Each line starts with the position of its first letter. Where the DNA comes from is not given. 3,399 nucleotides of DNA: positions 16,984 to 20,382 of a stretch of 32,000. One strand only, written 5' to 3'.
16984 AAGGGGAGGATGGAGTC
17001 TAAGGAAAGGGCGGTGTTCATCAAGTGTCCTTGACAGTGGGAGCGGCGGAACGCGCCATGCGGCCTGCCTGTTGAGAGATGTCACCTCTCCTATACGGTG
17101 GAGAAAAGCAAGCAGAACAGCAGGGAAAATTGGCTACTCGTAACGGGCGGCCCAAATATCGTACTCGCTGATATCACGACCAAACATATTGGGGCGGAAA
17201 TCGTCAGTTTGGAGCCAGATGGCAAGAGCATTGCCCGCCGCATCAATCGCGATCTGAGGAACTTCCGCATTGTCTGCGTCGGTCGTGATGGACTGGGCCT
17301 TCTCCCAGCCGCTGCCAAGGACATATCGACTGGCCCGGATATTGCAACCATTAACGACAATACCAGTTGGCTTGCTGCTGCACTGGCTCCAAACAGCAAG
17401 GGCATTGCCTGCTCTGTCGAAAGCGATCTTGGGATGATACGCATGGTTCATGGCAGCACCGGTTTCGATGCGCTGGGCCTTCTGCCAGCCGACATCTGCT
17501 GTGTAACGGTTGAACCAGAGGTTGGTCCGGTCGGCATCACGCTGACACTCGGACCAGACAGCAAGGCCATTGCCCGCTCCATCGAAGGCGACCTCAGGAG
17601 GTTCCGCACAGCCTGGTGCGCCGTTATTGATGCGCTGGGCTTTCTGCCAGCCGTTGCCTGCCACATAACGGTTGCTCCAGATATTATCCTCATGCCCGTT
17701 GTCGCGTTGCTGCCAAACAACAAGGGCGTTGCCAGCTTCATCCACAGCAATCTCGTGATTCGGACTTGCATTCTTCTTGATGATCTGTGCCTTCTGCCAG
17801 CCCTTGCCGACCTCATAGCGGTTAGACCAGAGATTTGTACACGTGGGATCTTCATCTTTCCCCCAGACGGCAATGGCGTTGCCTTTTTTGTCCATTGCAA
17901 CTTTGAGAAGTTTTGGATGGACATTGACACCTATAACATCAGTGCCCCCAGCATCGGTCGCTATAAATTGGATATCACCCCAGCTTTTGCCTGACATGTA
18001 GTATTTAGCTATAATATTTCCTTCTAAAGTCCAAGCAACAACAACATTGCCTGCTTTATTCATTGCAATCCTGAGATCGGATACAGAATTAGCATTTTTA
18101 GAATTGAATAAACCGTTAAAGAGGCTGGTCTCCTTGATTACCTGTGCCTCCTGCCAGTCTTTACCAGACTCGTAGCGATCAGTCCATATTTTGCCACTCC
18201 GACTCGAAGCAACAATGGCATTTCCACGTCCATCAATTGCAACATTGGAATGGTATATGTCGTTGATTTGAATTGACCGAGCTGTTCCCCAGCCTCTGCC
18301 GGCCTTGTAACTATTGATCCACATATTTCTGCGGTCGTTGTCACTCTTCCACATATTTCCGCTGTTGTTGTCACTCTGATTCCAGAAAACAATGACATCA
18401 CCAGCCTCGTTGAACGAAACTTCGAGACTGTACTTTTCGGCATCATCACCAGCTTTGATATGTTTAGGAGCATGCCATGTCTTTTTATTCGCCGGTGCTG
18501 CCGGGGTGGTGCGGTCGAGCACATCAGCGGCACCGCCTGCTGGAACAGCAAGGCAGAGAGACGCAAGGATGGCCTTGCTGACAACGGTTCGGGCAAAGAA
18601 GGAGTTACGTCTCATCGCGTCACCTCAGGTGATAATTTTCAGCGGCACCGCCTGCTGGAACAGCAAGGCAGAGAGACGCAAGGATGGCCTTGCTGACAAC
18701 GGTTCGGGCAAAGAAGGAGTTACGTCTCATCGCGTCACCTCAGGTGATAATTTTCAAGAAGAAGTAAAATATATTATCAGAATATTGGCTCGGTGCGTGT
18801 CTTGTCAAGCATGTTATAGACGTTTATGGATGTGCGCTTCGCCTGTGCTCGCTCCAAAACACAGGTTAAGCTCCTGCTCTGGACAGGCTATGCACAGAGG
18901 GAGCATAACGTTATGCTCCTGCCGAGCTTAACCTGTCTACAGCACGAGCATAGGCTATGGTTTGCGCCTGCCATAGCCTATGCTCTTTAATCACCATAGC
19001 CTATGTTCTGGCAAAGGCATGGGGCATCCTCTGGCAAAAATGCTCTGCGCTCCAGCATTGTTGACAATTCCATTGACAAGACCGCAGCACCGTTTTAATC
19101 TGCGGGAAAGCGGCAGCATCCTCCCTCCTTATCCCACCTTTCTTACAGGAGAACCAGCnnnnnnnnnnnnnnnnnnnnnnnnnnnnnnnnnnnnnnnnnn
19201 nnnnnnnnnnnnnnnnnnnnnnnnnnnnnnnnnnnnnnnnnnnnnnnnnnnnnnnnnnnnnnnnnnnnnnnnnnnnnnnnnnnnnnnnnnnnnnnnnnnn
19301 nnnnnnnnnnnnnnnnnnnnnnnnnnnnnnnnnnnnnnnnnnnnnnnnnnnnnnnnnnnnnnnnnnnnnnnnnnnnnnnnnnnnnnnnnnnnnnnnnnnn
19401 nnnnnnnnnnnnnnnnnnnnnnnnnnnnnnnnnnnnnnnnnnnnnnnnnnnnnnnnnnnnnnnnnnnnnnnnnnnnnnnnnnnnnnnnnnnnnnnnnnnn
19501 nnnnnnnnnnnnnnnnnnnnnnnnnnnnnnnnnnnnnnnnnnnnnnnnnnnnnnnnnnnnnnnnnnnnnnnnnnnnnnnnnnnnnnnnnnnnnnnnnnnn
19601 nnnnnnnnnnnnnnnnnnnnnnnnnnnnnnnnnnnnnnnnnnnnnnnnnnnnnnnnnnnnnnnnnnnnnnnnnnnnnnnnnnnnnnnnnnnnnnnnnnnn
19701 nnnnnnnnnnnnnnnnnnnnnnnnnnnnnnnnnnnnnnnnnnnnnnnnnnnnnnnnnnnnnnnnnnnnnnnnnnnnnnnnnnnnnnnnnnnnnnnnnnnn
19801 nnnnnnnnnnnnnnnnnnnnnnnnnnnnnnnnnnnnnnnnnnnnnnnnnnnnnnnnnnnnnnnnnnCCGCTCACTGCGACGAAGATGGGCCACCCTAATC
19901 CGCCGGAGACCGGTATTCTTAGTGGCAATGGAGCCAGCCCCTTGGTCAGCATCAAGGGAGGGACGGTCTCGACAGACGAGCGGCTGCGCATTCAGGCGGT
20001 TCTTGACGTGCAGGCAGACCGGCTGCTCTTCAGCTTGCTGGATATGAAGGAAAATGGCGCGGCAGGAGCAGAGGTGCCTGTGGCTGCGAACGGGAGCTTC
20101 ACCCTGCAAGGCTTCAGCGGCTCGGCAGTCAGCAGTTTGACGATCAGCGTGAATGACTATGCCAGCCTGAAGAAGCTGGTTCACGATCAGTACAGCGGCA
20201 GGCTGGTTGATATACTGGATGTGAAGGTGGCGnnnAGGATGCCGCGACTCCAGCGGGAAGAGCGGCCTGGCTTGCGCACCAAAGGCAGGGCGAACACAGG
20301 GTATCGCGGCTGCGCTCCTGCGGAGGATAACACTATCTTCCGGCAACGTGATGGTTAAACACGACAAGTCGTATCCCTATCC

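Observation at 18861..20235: The second HU-like/DUF4469-like paralog has its own palindrome array with the same geometry: possible co-varying operator-protein pairs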

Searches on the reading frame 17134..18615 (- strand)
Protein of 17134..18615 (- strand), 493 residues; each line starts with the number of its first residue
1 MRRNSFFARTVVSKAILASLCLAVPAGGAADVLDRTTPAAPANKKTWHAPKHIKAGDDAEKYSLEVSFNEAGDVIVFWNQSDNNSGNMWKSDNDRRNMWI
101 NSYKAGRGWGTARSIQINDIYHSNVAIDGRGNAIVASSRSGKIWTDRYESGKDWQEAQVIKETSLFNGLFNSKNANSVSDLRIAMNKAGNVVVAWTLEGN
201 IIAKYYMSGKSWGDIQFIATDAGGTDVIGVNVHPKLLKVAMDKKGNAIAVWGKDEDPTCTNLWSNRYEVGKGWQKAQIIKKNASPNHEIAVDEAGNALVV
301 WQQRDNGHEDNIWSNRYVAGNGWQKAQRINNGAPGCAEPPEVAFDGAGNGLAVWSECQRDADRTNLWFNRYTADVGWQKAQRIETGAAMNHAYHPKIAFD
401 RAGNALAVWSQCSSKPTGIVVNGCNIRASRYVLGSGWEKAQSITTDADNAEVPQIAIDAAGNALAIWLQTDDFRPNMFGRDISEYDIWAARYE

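Call 10: search_protein_families(library=pfam, proteins=[window:17134-18615:-], max_evalue=0.01)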
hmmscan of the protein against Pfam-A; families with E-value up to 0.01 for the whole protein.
window:17134-18615:- (493 aa): 1 family
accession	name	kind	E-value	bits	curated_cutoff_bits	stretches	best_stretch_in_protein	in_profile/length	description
PF06739.17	SBBP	-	0.0082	16.5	20.5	0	288-300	17-29/38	Beta-propeller repeat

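Call 63: search_protein_families(library=pfam, proteins=[window:17134-18615:-], max_evalue=0.01)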
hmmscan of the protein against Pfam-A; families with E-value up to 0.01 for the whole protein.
window:17134-18615:- (493 aa): 1 family
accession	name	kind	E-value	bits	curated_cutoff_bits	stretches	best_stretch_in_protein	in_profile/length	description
PF06739.17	SBBP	-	0.0082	16.5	20.5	0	288-300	17-29/38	Beta-propeller repeat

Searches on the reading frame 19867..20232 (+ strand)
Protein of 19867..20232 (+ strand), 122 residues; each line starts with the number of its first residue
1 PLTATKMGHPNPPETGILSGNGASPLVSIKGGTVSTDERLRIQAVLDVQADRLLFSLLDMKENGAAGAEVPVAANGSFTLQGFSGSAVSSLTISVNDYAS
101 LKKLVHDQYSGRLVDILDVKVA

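Call 105: search_solved_structures(query=A7, max_evalue=5)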
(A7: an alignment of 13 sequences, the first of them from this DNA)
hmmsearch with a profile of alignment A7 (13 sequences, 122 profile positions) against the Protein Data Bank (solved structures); distinct sequences matched with E-value up to 5: 1.
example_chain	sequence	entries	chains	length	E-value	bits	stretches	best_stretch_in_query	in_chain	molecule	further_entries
3r8r_A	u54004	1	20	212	0.06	16.6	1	11-84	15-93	Transaldolase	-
